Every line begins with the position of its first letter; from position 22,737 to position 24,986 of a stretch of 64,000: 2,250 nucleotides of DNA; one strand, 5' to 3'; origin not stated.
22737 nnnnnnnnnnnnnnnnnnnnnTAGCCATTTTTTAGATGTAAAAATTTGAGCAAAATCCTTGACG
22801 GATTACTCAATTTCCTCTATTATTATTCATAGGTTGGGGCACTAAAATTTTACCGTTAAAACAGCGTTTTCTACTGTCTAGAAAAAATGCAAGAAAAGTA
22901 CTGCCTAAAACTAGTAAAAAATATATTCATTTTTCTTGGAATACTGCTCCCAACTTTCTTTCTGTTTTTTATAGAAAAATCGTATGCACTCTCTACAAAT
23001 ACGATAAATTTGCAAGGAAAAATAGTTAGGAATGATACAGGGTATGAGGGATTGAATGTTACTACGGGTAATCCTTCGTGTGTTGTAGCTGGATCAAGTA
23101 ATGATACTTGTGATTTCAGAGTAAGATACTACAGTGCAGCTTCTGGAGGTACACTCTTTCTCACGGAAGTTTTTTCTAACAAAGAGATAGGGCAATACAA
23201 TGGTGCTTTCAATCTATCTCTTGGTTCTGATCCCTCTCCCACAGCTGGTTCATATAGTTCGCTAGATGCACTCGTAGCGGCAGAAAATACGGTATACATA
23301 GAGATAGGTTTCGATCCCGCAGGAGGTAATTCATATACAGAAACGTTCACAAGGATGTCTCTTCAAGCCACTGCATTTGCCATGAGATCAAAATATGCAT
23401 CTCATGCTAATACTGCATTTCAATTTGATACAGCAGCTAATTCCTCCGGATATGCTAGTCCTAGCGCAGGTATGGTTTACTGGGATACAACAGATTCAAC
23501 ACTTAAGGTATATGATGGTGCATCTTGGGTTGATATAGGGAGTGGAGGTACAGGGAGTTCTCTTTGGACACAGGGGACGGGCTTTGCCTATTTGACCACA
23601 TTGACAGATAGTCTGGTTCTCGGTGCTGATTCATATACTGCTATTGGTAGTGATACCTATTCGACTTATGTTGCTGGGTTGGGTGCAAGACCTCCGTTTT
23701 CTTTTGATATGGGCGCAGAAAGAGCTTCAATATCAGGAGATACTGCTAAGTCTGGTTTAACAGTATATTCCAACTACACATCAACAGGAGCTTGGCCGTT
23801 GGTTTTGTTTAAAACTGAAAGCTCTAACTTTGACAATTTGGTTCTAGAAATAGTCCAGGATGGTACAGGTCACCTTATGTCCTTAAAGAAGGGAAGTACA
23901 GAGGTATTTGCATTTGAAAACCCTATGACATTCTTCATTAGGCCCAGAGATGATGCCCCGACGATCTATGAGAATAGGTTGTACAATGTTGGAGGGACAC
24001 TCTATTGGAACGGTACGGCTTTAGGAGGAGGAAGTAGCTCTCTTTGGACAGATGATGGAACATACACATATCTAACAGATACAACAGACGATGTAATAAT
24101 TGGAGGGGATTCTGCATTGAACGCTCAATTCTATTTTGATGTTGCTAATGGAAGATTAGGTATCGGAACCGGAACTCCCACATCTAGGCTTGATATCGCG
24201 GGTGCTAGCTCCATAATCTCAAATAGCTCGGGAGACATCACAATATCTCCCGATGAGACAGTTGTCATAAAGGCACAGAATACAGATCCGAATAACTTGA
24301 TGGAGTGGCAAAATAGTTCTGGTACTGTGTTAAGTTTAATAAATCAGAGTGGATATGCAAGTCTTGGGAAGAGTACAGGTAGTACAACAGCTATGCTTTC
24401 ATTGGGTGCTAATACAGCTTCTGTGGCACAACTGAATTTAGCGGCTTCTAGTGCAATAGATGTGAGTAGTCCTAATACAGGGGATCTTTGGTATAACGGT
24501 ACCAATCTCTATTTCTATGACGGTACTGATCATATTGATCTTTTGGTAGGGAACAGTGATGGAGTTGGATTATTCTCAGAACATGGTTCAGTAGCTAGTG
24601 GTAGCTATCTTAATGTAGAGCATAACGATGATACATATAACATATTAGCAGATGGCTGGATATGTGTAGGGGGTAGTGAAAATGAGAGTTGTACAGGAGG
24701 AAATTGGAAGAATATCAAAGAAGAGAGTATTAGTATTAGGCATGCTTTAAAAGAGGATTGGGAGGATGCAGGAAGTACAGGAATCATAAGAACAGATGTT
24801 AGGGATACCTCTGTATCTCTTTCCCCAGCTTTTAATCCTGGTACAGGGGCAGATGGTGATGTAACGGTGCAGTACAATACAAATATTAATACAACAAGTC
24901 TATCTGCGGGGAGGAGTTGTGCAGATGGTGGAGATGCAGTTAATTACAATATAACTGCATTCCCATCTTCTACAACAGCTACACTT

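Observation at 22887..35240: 4117-aa giant modular surface protein with four repeats of a beta-helix plus Gly/Cys-rich module and two CBM-like domains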

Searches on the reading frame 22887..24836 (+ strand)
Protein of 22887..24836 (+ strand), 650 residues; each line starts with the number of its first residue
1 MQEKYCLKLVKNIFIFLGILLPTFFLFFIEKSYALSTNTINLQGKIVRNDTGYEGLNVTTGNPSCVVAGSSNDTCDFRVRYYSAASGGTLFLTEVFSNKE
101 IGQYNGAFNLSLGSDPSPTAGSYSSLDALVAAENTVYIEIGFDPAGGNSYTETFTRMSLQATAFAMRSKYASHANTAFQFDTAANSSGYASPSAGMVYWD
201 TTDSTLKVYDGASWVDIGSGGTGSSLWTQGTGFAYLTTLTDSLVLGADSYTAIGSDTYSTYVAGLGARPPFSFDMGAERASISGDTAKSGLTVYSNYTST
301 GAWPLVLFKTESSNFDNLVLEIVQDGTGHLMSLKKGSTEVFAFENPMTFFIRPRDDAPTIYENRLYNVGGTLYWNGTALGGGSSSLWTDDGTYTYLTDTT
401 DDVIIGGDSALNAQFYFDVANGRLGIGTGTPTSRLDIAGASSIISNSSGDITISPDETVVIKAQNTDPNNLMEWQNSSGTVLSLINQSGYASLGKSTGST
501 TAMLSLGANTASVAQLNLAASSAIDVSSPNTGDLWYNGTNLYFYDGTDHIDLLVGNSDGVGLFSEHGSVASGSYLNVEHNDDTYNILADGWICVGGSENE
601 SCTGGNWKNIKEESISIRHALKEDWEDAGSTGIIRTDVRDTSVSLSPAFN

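Call 11: search_protein_families(library=pfam, proteins=[window:22887-24836:+], max_evalue=10)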
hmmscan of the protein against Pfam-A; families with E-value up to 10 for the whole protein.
window:22887-24836:+ (650 aa): 1 family
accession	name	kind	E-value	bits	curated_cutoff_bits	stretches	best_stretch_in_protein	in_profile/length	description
PF10983.13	DUF2793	-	0.086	13.2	27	1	190-215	62-87/87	Protein of unknown function (DUF2793)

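Call 13: search_protein_families(library=ncbifam, proteins=[window:22887-24836:+], max_evalue=1)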
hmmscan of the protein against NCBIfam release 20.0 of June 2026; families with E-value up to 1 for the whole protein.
window:22887-24836:+ (650 aa): 0 families

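Call 63: search_protein_families(library=phrogs, proteins=[window:22887-24836:+], max_evalue=0.01)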
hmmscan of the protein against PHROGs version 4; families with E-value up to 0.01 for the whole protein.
window:22887-24836:+ (650 aa): 4 families
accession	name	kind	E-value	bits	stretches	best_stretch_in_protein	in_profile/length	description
phrog_1325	-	unknown function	3.4e-06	27.7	1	169-231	33-96/334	-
phrog_8309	-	unknown function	9.6e-06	25.9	1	190-219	27-56/312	-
phrog_25721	-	unknown function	0.0002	21.5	1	160-224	23-87/340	-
phrog_16452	-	unknown function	0.00035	21.2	1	187-330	49-178/202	-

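Call 66: search_solved_structures(query=window:22887-24836:+, max_evalue=1)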
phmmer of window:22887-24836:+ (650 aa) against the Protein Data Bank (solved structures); distinct sequences matched with E-value up to 1: 0.
